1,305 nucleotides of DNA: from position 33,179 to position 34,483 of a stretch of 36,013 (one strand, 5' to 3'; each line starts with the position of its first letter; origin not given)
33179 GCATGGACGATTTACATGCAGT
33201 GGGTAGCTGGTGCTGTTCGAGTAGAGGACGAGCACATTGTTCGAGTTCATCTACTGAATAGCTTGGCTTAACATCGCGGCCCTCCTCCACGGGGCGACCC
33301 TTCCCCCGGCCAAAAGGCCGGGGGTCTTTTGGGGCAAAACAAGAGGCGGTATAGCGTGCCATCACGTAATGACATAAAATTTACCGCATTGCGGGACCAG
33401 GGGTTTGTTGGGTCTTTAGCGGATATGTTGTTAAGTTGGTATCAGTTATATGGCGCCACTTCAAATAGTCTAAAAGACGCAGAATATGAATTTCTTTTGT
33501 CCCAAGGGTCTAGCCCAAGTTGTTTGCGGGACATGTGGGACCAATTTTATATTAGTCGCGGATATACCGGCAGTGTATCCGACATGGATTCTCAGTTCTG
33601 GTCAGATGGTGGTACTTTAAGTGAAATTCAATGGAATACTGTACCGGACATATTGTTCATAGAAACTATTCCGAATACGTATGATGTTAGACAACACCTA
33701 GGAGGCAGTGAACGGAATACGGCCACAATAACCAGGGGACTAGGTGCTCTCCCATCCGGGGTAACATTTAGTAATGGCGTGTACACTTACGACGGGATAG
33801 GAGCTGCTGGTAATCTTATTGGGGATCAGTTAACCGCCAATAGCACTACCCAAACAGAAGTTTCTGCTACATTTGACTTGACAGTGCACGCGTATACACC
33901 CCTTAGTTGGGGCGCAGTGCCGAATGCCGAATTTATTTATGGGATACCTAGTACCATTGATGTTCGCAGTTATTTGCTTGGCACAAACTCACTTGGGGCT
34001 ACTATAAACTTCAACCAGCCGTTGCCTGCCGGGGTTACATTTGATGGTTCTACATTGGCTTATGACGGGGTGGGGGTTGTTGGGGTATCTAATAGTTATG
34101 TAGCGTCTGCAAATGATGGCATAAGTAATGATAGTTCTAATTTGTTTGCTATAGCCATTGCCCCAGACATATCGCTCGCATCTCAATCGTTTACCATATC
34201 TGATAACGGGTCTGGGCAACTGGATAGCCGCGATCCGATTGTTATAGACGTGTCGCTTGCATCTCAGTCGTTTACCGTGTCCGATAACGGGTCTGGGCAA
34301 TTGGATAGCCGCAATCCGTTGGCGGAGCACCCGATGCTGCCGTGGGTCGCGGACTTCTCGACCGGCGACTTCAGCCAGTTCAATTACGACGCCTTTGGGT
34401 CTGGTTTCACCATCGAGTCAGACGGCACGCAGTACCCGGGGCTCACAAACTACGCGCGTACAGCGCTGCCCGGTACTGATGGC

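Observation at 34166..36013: Abrupt in-frame composition switch inside the 883-aa fibre/decoration gene, marked by a 2 x 81-nt tandem repeat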

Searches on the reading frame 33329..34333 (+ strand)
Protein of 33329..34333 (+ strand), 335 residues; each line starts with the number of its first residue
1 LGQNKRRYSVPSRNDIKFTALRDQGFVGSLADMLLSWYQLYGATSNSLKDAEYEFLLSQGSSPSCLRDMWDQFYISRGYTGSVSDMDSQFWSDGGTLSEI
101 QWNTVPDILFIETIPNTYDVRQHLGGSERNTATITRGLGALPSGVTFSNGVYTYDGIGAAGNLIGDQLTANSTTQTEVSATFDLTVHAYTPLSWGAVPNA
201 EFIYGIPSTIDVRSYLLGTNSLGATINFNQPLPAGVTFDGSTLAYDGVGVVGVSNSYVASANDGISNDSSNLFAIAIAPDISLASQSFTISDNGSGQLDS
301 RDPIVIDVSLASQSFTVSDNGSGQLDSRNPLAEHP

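Call 19: find_related_loci(query=window:33329-34333:+, collection=viral_contigs, flank=10000)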
Query window:33329-34333:+ (335 aa) in viral_contigs; peptide patterns used: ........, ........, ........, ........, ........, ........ (x = any residue, [..] = any of these).
16 stretches matched a pattern, but none encodes a relative of the query by tblastn (E <= 1e-3).
